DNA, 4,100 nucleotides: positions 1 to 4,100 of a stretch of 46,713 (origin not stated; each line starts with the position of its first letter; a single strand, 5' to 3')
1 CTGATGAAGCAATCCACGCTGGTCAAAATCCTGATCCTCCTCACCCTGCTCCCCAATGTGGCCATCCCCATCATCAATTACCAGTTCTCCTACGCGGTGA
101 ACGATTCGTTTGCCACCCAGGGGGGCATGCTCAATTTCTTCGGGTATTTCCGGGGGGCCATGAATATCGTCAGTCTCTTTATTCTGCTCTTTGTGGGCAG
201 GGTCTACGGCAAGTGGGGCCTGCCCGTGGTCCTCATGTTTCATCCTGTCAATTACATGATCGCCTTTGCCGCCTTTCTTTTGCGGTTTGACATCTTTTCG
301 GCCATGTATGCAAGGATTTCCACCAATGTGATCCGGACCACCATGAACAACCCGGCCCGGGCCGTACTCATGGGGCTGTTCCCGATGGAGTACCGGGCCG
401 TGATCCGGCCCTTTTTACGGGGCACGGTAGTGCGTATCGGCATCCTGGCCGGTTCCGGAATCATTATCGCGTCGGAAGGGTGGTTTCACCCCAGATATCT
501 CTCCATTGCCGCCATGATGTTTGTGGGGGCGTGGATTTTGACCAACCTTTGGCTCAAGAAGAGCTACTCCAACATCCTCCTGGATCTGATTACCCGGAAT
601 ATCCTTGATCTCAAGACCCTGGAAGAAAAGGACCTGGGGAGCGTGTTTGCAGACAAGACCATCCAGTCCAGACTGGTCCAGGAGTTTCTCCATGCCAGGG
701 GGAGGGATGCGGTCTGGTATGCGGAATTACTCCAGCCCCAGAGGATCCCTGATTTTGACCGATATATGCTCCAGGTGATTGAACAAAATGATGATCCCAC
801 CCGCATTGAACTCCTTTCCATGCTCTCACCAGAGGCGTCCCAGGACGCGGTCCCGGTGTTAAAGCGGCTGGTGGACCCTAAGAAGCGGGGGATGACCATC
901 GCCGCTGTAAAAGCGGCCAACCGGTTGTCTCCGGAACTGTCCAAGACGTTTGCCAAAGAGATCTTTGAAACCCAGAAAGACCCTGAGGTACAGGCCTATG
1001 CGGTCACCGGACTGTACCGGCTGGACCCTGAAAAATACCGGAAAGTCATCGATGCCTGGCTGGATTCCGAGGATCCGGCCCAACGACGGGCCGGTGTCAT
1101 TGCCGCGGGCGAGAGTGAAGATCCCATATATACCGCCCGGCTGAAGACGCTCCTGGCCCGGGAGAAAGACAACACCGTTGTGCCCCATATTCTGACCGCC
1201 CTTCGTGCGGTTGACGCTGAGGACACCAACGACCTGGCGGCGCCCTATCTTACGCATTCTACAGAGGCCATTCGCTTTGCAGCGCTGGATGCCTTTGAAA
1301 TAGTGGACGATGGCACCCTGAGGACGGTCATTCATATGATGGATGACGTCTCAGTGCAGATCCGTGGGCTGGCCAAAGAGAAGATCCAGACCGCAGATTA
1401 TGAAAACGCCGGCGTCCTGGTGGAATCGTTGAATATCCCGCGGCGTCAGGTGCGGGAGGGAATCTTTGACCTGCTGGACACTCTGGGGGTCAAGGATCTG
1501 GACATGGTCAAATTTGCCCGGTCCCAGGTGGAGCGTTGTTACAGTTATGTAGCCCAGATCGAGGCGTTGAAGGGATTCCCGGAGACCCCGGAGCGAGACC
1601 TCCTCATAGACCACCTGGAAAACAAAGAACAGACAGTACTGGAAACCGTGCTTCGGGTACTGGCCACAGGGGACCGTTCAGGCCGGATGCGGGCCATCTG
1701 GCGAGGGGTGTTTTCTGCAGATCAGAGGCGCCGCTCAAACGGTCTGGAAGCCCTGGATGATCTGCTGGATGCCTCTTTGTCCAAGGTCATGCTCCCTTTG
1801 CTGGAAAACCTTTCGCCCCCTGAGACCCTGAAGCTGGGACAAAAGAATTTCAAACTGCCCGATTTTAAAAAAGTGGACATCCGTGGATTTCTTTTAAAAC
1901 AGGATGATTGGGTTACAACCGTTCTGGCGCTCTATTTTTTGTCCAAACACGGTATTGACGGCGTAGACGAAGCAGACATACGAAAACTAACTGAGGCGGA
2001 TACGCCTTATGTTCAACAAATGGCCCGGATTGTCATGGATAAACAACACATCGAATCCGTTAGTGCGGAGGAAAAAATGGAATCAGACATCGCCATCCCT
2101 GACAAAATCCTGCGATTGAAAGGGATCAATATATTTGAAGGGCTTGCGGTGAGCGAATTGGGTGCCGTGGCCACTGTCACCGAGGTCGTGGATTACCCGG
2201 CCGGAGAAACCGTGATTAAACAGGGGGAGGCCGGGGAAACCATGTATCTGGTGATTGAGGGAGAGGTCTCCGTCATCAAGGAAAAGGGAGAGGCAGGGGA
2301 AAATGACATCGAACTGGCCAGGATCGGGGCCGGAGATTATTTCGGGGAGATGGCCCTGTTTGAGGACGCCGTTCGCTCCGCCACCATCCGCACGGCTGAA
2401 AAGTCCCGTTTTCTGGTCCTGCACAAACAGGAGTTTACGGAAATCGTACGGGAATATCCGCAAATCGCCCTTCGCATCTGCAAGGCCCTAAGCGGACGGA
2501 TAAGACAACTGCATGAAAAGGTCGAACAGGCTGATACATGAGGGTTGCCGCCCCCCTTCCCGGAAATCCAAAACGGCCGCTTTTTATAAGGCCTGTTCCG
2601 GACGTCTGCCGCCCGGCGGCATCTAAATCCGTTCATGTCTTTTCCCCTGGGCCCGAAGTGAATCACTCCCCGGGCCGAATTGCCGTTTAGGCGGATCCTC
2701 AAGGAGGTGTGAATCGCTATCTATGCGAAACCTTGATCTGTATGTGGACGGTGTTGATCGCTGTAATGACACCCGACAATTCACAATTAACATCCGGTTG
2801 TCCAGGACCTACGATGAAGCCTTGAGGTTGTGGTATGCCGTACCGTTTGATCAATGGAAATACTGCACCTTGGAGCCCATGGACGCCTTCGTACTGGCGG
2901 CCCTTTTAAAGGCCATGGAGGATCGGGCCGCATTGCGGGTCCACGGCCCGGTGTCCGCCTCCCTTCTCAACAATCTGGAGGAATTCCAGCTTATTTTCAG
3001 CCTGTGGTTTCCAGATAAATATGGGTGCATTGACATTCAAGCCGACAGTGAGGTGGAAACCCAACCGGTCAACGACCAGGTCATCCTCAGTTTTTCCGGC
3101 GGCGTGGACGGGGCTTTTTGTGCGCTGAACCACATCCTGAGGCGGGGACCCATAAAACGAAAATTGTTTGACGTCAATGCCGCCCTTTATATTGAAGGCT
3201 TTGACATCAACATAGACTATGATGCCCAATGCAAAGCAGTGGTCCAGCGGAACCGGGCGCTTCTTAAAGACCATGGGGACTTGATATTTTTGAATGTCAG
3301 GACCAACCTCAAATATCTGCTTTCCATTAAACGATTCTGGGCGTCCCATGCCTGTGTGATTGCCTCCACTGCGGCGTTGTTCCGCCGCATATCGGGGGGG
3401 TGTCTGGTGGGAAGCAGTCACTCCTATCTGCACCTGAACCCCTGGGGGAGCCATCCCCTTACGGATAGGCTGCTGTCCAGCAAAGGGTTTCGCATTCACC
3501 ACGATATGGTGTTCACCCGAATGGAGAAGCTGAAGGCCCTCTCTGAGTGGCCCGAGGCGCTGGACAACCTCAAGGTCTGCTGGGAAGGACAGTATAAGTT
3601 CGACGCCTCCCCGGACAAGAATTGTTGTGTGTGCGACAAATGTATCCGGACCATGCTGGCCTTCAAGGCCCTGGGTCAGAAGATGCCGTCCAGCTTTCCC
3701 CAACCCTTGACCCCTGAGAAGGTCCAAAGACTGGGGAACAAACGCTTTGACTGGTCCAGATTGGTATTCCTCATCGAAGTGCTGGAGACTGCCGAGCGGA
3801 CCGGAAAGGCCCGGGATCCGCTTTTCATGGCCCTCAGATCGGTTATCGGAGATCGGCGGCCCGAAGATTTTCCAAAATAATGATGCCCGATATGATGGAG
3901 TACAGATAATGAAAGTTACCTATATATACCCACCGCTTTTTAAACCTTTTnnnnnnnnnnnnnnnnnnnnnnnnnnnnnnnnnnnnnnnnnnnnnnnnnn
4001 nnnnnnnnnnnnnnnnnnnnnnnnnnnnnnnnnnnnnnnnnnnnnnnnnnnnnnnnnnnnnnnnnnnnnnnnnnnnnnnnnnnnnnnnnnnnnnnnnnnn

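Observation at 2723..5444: Orphan two-gene cassette: QueC-like PP-loop protein with a novel N-domain plus a radical-SAM-like enzyme with a CX4CX2C triad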

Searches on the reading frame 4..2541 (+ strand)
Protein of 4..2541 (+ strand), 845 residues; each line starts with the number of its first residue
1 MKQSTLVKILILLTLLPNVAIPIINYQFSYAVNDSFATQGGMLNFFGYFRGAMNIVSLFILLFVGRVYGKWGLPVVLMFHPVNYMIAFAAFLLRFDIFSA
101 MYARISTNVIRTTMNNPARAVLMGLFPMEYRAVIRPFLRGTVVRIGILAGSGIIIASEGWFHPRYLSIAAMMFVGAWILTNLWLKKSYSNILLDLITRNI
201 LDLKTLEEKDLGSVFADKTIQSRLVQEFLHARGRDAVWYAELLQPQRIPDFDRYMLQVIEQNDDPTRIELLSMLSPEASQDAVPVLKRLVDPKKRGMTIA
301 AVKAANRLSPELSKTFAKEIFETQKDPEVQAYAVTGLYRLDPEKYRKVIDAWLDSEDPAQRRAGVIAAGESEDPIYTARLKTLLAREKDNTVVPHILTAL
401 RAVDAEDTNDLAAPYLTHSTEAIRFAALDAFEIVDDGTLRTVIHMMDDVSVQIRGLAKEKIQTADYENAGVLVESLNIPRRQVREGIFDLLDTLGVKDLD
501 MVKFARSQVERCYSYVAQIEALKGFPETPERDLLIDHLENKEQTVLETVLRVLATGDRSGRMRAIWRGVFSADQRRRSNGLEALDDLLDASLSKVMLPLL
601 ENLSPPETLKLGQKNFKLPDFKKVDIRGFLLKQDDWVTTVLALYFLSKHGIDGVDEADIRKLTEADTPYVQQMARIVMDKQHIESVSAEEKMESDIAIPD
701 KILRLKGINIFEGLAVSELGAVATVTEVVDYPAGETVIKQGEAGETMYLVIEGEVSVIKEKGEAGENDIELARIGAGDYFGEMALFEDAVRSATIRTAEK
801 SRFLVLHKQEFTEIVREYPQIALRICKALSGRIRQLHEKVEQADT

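Call 4: search_protein_families(library=pfam, proteins=[window:4-2541:+], max_evalue=1)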
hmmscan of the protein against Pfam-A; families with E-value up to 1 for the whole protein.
window:4-2541:+ (845 aa): 2 families
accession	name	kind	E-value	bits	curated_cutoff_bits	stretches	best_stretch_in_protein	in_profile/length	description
PF00027.35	cNMP_binding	-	4.3e-21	75.1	27.5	1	729-818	2-89/89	Cyclic nucleotide-binding domain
PF13646.12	HEAT_2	-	4.2e-10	40.2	27.7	1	320-392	7-79/88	HEAT repeats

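Call 5: search_protein_families(library=ncbifam, proteins=[window:4-2541:+], max_evalue=1)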
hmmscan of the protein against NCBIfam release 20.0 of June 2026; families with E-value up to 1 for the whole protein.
window:4-2541:+ (845 aa): 14 families
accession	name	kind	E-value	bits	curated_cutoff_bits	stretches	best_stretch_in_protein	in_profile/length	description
NF008732.0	PRK11753.1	equivalog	1.8e-18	66.8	266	1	725-842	22-138/214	cAMP-activated global transcriptional regulator CRP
TIGR03896.1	cyc_nuc_ocin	subfamily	1.1e-11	44.7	161.05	1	724-833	6-117/317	bacteriocin-type transport-associated protein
NF058543.1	ActPatMycb56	equivalog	1.4e-11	43.8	460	1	709-831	2-120/317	acetyltransferase Pat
NF041163.2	encap_f2b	equivalog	3.1e-11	43.1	400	1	686-831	57-199/450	family 2B encapsulin nanocompartment shell protein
NF006901.0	PRK09392.1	equivalog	1e-08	34.8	211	1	702-837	6-138/236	transcriptional activator FtrB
TIGR02270.1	TIGR02270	subfamily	0.00046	19.3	206.8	1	287-434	61-205/410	TIGR02270 family protein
NF050815.1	TransActFtrBCaul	equivalog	0.0019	17.5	300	1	702-831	8-134/251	transcriptional activator FtrB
NF007707.0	PRK10402.1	subfamily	0.0023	17.6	180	1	722-835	27-138/226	transcriptional regulator YeiL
NF010499.0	PRK13918.1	equivalog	0.005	16.4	274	1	722-787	8-70/205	CRP/FNR family transcriptional regulator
NF010374.0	PRK13800.1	equivalog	0.0086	14.3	1196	1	390-586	607-802/898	fumarate reductase/succinate dehydrogenase flavoprotein subunit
NF052518.1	TransRegLdrP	equivalog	0.0095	16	300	1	735-794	8-65/195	transcriptional regulator LdrP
TIGR00769.1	AAA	superfamily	0.016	14.1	387.2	1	3-101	262-359/472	NTP/NDP exchange transporter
NF050806.1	TransRegFixKCaul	equivalog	0.062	12.5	300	1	725-822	22-114/215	transcriptional regulator FixK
NF058502.1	phyc_lyase_CpcE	equivalog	0.12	11.8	330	1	395-469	135-211/260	C-phycocyanin alpha-cysteine-84 phycocyanobilin lyase subunit CpcE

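Call 61: search_protein_families(library=padloc, proteins=[window:4-2541:+], max_evalue=1)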
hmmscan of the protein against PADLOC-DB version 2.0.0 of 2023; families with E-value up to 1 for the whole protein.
window:4-2541:+ (845 aa): 9 families
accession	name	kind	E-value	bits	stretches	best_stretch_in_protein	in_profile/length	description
PDLC00731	Effector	-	2e-18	64.4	1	721-843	35-151/306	TIR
PDLC02371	PycTIR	-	2.2e-18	64.6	1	721-843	32-148/288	-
PDLC00732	Effector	-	3.8e-17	60.2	1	721-843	31-147/301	TIR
PDLC00734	PycC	-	6.1e-08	30.2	1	726-814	33-119/374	Pycsar cyclase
PDLC03925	OloA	-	4.6e-07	27.5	1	207-558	39-367/596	-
PDLC00730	Effector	-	3.6e-06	24.4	1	726-835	56-160/299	TIR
PDLC02919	HEAT-ARM_XIII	-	0.00034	16.1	2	380-513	583-718/1972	-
PDLC03772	RT_UG33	-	0.0077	13.2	1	303-398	383-475/490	DRT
PDLC01344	Cas11e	-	0.048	12.5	1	305-404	14-99/128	CAS-I-E; effector_SS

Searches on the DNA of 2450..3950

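Call 58: search_rna_families(source=window, start=2450, end=3950, threshold=evalue, max_evalue=5)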
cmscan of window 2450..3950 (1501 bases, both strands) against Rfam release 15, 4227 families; matches with E-value up to 5: 1.
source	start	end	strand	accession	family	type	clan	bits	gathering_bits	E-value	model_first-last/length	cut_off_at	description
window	3404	3535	+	RF02958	drum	Gene; sRNA;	-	17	43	3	1-112/112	no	drum RNA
